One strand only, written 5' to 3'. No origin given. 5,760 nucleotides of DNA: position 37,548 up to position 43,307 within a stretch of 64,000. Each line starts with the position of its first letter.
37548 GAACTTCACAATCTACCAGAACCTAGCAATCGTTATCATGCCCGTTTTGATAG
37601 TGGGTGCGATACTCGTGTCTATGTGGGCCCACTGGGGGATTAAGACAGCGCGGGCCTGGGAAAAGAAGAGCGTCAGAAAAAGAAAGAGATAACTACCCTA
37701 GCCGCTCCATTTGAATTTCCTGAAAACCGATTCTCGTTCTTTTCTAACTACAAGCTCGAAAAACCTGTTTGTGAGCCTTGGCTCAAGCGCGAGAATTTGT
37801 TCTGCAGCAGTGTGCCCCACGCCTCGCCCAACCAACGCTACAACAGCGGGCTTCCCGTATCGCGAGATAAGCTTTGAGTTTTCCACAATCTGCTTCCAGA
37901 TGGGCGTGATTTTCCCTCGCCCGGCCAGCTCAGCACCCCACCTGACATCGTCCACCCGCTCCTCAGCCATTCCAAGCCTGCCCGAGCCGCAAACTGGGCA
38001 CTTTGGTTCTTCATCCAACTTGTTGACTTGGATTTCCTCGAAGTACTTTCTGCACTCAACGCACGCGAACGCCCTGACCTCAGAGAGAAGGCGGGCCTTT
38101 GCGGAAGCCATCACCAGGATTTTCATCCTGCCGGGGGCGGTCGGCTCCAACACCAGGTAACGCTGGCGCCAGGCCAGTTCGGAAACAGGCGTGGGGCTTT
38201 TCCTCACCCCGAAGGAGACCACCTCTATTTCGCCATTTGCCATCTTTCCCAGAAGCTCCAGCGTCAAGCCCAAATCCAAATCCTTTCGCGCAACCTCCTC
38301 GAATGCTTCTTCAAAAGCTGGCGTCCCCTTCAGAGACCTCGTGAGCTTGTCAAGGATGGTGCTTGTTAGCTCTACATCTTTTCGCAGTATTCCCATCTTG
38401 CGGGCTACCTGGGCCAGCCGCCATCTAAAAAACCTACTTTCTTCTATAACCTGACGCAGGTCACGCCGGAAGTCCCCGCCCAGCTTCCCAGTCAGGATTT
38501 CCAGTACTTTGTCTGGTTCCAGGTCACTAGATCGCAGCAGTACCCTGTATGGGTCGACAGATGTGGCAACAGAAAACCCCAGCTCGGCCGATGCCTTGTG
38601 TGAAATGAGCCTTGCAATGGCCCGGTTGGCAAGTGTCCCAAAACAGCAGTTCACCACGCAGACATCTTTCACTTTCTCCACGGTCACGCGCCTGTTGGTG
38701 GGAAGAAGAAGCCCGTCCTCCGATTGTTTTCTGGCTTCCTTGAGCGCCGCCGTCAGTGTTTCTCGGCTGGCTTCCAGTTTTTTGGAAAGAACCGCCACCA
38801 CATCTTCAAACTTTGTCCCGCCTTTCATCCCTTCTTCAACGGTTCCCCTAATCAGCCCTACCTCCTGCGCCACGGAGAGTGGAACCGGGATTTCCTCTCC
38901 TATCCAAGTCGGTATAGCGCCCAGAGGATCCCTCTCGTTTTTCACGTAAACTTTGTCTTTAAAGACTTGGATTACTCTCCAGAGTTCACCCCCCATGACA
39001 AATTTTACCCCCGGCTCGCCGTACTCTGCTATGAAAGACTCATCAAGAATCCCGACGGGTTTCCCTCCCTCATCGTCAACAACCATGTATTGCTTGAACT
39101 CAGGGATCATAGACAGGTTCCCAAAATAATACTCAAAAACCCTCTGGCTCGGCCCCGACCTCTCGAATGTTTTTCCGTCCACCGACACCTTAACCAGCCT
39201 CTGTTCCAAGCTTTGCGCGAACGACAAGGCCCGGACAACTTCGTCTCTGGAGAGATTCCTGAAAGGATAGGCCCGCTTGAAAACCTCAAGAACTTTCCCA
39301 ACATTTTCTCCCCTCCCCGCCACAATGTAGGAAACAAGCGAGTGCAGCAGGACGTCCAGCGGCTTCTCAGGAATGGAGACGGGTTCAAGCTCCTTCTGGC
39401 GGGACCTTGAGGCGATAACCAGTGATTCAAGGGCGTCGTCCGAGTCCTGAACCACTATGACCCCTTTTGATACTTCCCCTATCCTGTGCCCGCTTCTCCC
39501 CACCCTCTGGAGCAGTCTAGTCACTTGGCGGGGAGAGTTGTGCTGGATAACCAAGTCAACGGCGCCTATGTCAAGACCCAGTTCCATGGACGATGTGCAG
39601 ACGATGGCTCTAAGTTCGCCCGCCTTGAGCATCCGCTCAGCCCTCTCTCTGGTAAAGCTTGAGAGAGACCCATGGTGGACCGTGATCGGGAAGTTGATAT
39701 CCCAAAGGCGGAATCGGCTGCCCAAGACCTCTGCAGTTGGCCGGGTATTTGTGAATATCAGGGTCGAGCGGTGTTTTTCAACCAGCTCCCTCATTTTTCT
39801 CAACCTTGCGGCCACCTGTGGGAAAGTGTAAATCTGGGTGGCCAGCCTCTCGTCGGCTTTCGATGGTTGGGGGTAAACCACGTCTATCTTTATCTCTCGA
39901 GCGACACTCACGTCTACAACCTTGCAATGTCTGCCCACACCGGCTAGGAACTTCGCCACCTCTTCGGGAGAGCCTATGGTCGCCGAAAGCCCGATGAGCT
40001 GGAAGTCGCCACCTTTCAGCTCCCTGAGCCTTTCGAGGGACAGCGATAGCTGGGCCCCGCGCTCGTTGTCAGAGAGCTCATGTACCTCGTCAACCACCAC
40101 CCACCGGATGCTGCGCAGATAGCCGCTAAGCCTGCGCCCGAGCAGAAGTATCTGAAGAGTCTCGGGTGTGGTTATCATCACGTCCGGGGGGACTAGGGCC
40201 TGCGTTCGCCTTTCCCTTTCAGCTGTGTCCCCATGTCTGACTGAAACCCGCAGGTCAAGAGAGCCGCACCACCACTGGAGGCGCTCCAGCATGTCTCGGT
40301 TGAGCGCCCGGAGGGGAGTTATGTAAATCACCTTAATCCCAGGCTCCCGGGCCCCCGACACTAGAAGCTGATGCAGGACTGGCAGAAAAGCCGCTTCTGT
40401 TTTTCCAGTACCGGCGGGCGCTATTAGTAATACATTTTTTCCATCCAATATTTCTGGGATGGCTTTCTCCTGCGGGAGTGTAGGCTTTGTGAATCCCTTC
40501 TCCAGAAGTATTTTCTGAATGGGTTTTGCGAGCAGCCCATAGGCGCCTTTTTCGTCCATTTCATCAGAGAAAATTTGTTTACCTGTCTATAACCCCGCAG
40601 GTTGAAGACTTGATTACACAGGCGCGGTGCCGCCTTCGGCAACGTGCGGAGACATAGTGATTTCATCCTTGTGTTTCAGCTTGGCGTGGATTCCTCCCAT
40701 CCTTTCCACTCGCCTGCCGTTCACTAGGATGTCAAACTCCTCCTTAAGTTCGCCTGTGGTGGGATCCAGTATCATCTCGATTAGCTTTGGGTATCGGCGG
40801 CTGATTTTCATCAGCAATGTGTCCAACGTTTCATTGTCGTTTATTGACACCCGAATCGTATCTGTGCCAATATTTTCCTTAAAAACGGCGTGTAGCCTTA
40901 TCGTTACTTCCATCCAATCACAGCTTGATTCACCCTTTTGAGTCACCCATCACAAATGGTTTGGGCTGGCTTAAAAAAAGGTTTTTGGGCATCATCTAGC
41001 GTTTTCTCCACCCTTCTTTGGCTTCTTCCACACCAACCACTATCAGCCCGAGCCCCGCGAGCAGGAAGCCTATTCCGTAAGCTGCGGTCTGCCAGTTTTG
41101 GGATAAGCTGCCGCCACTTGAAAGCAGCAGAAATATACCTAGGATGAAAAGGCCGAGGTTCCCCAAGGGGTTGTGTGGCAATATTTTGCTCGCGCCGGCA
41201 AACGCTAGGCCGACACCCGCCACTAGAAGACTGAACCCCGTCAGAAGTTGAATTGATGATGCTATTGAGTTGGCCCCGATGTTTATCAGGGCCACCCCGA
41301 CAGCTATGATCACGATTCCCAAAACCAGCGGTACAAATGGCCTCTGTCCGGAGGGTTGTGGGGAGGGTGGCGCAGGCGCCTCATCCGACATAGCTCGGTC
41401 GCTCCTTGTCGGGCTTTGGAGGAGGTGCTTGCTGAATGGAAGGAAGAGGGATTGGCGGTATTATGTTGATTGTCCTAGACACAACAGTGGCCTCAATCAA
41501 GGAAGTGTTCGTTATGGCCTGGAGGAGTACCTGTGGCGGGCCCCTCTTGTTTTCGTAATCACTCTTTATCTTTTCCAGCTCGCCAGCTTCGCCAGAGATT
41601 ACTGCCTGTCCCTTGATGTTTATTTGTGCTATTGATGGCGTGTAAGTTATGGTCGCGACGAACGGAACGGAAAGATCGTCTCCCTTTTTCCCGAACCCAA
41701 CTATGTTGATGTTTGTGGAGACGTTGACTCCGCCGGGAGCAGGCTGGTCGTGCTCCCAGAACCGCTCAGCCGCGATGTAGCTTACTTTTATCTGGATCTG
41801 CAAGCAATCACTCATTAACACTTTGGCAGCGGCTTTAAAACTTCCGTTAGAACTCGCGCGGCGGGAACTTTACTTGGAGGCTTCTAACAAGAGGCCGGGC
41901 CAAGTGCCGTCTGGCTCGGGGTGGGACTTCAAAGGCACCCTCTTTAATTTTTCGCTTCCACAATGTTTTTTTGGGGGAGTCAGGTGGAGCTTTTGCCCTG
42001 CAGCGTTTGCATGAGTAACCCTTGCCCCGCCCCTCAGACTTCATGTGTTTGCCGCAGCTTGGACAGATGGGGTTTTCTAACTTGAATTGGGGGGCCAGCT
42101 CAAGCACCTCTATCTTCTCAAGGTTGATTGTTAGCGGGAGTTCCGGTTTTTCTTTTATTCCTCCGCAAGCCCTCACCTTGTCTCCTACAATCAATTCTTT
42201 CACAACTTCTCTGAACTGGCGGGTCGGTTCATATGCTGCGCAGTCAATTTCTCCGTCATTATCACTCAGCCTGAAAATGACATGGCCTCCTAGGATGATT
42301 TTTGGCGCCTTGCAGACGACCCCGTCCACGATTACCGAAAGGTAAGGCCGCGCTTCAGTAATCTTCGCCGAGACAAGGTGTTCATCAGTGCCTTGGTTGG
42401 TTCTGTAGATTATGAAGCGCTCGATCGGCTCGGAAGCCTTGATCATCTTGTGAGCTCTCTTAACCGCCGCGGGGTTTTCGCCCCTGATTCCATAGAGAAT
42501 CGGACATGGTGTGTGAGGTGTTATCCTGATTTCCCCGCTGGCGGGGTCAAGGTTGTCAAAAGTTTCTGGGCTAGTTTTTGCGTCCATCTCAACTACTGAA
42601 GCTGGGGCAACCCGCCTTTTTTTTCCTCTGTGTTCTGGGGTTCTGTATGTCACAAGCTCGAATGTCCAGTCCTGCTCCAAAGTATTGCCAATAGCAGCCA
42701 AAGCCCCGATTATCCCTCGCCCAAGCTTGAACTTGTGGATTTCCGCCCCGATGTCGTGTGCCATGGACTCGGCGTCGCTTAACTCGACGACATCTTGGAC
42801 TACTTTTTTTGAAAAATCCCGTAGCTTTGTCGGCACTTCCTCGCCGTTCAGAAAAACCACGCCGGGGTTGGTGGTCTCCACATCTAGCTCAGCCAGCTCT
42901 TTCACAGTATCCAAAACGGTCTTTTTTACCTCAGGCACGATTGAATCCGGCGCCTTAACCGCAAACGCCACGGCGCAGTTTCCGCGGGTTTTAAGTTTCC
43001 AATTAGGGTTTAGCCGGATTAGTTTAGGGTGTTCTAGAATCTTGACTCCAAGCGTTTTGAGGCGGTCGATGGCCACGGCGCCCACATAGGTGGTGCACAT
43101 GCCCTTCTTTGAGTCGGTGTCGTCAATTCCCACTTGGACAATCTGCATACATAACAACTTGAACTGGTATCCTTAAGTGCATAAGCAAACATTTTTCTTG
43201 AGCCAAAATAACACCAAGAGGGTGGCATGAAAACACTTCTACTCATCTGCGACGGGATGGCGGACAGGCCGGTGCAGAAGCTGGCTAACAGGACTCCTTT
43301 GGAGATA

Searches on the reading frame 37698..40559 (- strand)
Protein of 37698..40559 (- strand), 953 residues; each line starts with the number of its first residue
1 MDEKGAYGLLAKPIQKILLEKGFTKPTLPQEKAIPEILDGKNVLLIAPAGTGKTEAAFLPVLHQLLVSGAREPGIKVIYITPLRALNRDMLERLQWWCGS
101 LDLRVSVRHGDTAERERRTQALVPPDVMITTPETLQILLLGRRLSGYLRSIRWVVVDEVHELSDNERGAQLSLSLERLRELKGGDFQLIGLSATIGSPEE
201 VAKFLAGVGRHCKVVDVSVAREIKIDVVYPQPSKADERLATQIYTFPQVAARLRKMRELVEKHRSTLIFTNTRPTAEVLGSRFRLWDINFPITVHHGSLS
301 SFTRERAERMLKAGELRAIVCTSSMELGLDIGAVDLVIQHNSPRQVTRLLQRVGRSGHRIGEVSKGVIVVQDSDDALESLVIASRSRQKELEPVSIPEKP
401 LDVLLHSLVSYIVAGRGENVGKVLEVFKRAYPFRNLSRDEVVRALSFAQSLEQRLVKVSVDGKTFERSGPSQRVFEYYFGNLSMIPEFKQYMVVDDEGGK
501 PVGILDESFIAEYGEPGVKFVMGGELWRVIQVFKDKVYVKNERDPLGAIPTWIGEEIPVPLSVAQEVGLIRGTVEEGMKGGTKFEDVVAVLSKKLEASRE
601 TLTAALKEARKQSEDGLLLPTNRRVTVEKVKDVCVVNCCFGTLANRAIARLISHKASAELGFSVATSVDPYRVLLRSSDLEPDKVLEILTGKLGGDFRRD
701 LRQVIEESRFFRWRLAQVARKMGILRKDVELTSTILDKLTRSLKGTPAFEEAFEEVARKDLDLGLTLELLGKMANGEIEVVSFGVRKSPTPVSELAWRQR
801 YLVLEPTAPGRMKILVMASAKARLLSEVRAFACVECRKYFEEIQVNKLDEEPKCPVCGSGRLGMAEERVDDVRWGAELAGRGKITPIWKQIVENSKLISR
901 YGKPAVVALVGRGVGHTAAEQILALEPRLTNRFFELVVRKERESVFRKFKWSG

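Call 38: search_protein_families(library=pfam, proteins=[window:37698-40559:-], max_evalue=0.001)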
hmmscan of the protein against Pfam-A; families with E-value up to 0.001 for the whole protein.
window:37698-40559:- (953 aa): 6 families
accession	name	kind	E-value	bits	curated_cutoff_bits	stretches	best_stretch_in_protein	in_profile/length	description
PF00270.35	DEAD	-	9.1e-38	130.1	26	1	29-198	3-164/167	DEAD/DEAH box helicase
PF08494.16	DEAD_assoc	-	7.5e-27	94.8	23.5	1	619-792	1-190/191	DEAD/H associated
PF00271.37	Helicase_C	-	1.7e-19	70.5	23.5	1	254-357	4-107/110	Helicase conserved C-terminal domain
PF19306.5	WH_Lhr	-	1.2e-16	60.9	27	1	387-542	4-161/168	Large helicase-related protein, winged helix domain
PF04851.21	ResIII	-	6.7e-07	29.8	22.5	1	28-195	6-162/164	Type III restriction enzyme, res subunit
PF09723.15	Zn_ribbon_8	-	2.1e-05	24.9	34.4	1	831-861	6-36/41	Zinc ribbon domain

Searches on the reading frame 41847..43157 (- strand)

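Call 38: search_protein_families(library=pfam, proteins=[window:41847-43157:-], max_evalue=0.001)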
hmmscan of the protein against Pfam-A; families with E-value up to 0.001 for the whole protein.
window:41847-43157:- (436 aa): 4 families
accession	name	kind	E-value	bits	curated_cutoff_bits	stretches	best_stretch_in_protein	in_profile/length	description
PF08489.16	TiaS_FLD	-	5.2e-42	143.1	21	1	146-260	1-116/116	TiaS FLD domain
PF22641.2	TiaS_TCKD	-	8.6e-25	88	27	1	9-142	2-153/156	TiaS TCKD domain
PF23783.1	Zn_ribbon_TiaS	-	3.1e-13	49.7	27.3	1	362-403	1-40/41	TiaS C-terminal zinc ribbon domain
PF01336.31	tRNA_anti-codon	-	8.5e-07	29.3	27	1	289-352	14-75/75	OB-fold nucleic acid binding domain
